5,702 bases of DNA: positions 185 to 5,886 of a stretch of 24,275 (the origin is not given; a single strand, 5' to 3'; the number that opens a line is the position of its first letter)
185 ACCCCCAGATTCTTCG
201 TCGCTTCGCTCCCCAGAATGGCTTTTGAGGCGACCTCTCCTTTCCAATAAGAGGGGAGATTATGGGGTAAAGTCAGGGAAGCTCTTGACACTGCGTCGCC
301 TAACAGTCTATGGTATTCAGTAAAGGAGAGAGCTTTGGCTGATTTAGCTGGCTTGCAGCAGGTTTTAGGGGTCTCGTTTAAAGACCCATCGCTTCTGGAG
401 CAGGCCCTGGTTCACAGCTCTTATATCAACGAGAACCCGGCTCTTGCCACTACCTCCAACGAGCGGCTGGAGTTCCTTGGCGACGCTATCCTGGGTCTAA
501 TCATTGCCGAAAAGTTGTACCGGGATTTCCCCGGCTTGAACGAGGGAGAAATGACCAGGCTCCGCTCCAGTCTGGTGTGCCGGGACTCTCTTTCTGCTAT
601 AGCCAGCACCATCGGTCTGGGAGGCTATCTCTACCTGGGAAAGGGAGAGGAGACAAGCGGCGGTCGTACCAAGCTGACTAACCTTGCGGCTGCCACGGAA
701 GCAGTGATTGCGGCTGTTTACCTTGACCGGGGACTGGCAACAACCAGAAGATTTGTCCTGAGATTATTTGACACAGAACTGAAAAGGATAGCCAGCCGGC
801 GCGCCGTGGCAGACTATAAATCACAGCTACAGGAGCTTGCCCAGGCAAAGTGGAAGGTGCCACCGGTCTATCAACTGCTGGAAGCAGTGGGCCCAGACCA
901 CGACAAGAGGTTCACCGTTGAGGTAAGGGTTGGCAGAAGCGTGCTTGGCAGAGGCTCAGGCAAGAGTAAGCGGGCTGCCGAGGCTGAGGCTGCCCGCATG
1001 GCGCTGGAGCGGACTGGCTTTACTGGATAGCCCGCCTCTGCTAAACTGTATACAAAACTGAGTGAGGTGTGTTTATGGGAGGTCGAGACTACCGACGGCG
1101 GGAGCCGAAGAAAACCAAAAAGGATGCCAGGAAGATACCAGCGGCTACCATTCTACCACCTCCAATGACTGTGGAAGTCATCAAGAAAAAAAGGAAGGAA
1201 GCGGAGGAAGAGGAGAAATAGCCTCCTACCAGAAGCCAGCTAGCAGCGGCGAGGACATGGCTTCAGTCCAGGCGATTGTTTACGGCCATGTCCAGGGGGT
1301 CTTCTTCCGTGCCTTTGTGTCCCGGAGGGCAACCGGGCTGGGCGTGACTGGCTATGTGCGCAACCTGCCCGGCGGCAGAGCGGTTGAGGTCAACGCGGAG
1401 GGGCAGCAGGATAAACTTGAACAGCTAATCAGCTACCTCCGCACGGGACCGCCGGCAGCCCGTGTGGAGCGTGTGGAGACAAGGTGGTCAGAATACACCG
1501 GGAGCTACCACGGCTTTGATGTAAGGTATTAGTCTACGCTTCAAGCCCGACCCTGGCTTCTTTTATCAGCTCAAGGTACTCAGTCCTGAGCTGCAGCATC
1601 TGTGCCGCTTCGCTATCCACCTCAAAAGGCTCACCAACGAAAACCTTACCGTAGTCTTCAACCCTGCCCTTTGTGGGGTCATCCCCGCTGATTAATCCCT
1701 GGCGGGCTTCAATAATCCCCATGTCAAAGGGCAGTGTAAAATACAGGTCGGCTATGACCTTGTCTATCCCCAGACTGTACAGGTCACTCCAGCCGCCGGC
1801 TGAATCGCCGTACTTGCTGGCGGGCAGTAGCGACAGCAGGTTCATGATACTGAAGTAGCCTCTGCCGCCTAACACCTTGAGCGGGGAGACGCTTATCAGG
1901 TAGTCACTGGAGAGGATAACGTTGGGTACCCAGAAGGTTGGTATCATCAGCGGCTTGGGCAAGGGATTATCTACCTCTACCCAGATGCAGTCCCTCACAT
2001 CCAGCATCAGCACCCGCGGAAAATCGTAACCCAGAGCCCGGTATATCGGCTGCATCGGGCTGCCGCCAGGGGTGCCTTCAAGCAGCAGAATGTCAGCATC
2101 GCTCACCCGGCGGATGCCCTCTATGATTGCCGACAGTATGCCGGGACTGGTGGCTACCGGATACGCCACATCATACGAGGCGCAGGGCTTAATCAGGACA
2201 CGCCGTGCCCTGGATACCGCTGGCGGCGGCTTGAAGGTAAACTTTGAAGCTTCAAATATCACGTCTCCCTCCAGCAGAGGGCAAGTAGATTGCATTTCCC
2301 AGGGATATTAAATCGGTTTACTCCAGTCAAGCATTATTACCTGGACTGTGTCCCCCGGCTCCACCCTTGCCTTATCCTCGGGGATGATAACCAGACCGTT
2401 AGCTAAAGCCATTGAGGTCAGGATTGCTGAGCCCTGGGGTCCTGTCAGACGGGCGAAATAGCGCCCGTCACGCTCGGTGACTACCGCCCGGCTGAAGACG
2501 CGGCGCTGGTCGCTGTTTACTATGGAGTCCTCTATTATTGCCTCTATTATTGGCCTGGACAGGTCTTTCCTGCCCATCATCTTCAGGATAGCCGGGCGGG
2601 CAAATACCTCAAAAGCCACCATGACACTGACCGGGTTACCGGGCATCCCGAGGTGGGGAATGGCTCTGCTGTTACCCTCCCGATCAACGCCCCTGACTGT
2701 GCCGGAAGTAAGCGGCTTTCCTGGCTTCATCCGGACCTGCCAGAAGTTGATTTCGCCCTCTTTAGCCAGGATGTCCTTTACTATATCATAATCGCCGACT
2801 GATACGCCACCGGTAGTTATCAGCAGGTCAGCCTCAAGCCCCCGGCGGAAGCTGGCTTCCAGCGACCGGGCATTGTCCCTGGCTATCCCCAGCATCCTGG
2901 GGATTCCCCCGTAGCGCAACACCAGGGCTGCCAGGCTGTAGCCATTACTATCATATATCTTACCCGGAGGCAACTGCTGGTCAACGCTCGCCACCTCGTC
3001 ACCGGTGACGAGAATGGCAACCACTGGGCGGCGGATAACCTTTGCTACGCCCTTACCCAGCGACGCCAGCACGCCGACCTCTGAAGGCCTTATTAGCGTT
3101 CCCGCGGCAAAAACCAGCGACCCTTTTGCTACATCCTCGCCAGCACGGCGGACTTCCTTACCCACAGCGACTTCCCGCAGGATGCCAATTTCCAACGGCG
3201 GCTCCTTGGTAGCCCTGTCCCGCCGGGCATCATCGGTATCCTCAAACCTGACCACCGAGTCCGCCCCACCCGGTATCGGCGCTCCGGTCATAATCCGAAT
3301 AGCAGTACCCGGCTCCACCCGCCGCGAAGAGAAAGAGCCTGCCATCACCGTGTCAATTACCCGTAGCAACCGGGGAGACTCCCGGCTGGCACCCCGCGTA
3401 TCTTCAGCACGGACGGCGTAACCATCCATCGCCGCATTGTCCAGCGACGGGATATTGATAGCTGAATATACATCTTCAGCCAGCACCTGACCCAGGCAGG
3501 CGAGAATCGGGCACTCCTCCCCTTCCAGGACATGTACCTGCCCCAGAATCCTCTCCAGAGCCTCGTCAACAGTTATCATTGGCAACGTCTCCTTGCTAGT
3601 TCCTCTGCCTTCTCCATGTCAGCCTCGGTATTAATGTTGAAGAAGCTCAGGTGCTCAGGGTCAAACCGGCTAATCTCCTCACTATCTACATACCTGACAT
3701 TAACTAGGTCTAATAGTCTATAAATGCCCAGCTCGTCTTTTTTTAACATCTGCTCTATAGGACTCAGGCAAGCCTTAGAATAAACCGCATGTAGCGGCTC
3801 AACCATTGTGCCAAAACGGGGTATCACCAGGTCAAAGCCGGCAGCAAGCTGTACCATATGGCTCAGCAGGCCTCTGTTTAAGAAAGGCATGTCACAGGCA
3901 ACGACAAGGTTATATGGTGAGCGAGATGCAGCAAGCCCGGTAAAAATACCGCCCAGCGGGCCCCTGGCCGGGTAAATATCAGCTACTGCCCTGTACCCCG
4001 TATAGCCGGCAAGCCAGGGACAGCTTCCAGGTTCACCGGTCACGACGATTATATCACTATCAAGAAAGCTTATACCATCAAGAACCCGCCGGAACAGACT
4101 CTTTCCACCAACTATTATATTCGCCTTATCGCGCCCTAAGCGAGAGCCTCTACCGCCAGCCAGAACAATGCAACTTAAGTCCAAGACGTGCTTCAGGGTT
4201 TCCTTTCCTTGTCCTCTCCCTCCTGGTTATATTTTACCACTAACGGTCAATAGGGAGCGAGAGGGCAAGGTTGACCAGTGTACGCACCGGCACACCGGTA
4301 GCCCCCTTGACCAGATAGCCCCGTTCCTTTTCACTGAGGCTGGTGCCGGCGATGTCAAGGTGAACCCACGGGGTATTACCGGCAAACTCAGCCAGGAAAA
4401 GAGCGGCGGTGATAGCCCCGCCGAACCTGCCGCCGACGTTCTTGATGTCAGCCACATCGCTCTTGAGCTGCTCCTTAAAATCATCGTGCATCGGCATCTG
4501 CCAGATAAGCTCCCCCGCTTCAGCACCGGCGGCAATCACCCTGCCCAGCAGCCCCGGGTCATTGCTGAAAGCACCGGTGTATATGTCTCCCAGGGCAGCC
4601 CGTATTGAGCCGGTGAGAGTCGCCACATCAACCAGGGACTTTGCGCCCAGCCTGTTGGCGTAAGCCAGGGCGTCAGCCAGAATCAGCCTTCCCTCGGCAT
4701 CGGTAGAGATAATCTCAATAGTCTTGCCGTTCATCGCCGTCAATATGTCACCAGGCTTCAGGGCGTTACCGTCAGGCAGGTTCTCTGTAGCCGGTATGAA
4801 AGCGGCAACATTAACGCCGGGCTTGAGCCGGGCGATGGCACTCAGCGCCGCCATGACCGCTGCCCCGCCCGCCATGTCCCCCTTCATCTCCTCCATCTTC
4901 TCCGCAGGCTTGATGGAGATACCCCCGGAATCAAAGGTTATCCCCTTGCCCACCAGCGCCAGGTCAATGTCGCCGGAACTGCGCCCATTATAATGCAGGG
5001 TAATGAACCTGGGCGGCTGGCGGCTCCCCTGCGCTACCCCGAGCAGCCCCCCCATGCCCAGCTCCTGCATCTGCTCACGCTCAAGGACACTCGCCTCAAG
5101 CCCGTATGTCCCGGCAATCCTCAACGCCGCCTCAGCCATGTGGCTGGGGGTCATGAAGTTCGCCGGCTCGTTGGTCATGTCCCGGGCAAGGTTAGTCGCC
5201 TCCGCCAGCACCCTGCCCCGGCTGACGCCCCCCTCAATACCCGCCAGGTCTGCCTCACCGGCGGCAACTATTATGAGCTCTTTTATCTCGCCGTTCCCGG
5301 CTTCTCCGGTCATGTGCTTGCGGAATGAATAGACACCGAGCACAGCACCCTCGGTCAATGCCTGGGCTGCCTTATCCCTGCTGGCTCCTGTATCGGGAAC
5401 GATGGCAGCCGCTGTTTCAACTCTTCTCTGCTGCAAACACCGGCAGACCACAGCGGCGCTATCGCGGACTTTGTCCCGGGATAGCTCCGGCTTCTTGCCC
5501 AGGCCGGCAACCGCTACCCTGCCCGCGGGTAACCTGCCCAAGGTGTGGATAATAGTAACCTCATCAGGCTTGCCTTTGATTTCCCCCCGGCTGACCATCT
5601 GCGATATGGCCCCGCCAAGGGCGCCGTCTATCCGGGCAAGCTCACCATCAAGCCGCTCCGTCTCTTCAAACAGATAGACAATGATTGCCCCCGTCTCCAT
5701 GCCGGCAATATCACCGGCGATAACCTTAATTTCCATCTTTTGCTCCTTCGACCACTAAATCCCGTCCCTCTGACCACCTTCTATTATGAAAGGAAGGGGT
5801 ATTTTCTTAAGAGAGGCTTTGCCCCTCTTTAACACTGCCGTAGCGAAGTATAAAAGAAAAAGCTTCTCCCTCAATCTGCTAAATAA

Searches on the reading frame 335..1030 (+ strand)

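Call 73: search_protein_families(library=pfam, proteins=[window:335-1030:+], max_evalue=0.00001)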
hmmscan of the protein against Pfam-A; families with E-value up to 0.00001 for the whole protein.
window:335-1030:+ (231 aa): 3 families
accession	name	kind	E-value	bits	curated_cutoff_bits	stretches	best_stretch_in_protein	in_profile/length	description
PF14622.11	Ribonucleas_3_3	-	2.1e-35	122.1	35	1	17-143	1-122/128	Ribonuclease-III-like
PF00636.31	Ribonuclease_3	-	8.1e-24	84.8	27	1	43-133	1-102/102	Ribonuclease III domain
PF00035.32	dsrm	-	3.7e-17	63.1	23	1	161-225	1-64/66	Double-stranded RNA binding motif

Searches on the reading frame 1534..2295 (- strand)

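Call 73: search_protein_families(library=pfam, proteins=[window:1534-2295:-], max_evalue=0.00001)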
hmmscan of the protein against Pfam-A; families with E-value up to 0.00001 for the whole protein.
window:1534-2295:- (253 aa): 1 family
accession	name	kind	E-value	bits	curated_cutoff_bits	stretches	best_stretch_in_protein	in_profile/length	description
PF04015.17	DUF362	-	3.5e-07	30.9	24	1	33-228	1-196/200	Domain of unknown function (DUF362)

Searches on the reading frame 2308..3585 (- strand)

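Call 73: search_protein_families(library=pfam, proteins=[window:2308-3585:-], max_evalue=0.00001)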
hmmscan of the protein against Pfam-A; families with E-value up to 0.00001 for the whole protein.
window:2308-3585:- (425 aa): 3 families
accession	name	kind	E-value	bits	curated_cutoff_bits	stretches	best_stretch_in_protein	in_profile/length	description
PF03453.22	MoeA_N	-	1.3e-50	171.6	30.8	1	4-177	1-160/160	MoeA N-terminal region (domain I and II)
PF00994.29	MoCF_biosynth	-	7e-31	107.3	26.6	1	190-334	1-143/144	Probable molybdopterin binding domain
PF03454.20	MoeA_C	-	1.4e-17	64.1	22.1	1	355-418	8-71/72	MoeA C-terminal region (domain IV)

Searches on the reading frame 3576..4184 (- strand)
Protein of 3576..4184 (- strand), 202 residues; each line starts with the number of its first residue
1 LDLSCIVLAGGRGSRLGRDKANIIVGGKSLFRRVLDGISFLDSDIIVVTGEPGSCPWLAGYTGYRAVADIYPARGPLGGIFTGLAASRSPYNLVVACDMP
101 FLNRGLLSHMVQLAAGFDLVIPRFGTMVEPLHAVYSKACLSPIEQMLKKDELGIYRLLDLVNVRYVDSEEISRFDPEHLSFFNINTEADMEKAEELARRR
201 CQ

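Call 73: search_protein_families(library=pfam, proteins=[window:3576-4184:-], max_evalue=0.00001)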
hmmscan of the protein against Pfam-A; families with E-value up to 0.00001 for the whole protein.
window:3576-4184:- (202 aa): 1 family
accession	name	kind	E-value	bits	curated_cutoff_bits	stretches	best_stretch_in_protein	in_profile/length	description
PF12804.13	NTP_transf_3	-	2.5e-33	116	27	1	5-157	1-153/160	MobA-like NTP transferase domain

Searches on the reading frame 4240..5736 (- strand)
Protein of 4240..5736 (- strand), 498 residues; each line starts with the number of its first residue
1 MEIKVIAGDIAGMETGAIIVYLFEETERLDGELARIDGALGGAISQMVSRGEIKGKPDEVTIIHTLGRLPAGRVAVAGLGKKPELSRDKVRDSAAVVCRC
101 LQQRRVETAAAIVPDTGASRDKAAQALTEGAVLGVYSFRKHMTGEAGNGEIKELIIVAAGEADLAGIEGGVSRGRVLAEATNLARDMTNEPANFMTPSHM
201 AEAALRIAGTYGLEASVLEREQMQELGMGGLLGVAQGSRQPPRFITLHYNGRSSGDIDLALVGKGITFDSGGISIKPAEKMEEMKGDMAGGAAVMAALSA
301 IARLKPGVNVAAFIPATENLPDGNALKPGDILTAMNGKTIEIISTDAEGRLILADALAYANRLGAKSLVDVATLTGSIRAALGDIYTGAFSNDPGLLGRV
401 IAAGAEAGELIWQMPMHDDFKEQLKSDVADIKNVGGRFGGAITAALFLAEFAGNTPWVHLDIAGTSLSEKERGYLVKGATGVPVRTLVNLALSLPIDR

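Call 3: search_protein_families(library=pfam, proteins=[window:4240-5736:-], max_evalue=1)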
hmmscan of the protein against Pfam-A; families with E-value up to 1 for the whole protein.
window:4240-5736:- (498 aa): 4 families
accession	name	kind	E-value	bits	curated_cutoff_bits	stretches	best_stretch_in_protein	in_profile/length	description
PF00883.26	Peptidase_M17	-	1.5e-123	412.5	25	1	182-488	1-310/310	Cytosol aminopeptidase family, catalytic domain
PF02789.23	Peptidase_M17_N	-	2.3e-24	86.2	23.4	1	19-141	1-125/129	Cytosol aminopeptidase family, N-terminal domain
PF21978.1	SEHBP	-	0.14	12.4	27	1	93-115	8-30/46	Transcriptional regulator SEHBP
PF00595.29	PDZ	-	0.15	12.9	23.2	1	323-346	41-63/81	PDZ domain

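Call 74: find_related_loci(query=window:4240-5736:-, collection=genome_contigs, flank=4000)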
Query window:4240-5736:- (498 aa) in genome_contigs; peptide patterns used: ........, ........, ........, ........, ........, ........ (x = any residue, [..] = any of these).
600 stretches matched a pattern (row limit reached: there are more); 578 encode a relative of the query (tblastn E <= 1e-3); the best 80 are kept; 80 distinct loci.
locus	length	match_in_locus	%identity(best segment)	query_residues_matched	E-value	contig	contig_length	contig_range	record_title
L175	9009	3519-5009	73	1-494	0e+0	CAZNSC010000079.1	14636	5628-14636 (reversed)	MAG TPA_asm: uncultured Dehalococcoidales bacterium isolate binchicken_co294_13 genome assembly, contig: NODE_4125_lengt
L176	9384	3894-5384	70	1-494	0e+0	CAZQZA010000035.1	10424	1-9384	MAG TPA_asm: uncultured Dehalococcoidales bacterium isolate SRP068000_co1_122 genome assembly, contig: NODE_12056_length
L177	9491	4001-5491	71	1-494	0e+0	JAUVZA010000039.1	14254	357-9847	MAG: Dehalococcoidia bacterium isolate CSMAG_1256 CSMAG_1256_k141_8435_length_14254_cov_22.0966, whole genome shotgun se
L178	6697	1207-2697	71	1-494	0e+0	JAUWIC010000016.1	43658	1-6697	MAG: Dehalococcoidia bacterium isolate CSMAG_2284 CSMAG_2284_k141_2079051_length_43658_cov_8.8388, whole genome shotgun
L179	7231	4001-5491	69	1-494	0e+0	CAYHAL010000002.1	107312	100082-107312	MAG TPA_asm: uncultured Dehalococcoidales bacterium isolate ERP119294_co3_379 genome assembly, contig: NODE_29_length_10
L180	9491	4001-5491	70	1-494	0e+0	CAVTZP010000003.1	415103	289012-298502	MAG: uncultured delta proteobacterium isolate MFD04408.bin.1.96 genome assembly, contig: contig_22291, whole genome shot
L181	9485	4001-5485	69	1-494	0e+0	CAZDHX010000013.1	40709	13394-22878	MAG TPA_asm: uncultured Dehalococcoidales bacterium isolate binchicken_co294_154 genome assembly, contig: NODE_1408_leng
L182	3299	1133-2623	69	1-494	0e+0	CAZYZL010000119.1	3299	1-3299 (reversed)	MAG TPA_asm: uncultured Dehalococcoidales bacterium isolate SRP098346_co1_430 genome assembly, contig: NODE_48133_length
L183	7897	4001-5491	68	1-494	0e+0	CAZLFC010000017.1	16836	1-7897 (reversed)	MAG TPA_asm: uncultured Dehalococcoidales bacterium isolate SRP068000_co1_598 genome assembly, contig: NODE_5115_length_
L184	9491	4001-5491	66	1-494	0e+0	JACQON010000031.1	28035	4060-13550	MAG: Chloroflexi bacterium isolate NC_groundwater_1282_Ag_S-0.2um_56_118 S_p2_S4_coassembly_k141_3812842, whole genome s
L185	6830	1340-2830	66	1-494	0e+0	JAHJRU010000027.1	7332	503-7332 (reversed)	MAG: Chloroflexota bacterium isolate OS_PC_MetaG.mb.164 OS_PC_MetaG.mb.164_k141_74986, whole genome shotgun sequence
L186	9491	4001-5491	68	1-494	0e+0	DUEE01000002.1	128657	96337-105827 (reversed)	MAG TPA_asm: Dehalococcoidia bacterium isolate A509 Contig2, whole genome shotgun sequence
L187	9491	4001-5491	66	1-494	0e+0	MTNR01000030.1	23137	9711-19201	MAG: Dehalococcoides sp. JdFR-56 JGI24020J35080_1000675, whole genome shotgun sequence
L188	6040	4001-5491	67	1-494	0e+0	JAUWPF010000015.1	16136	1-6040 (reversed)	MAG: Chloroflexota bacterium isolate CSMAG_2469 CSMAG_2469_k141_1372644_length_16136_cov_14.9807, whole genome shotgun s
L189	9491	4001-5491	64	1-494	0e+0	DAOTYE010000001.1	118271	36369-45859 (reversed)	MAG TPA_asm: Dehalococcoidales bacterium isolate H23_307 k115_249115, whole genome shotgun sequence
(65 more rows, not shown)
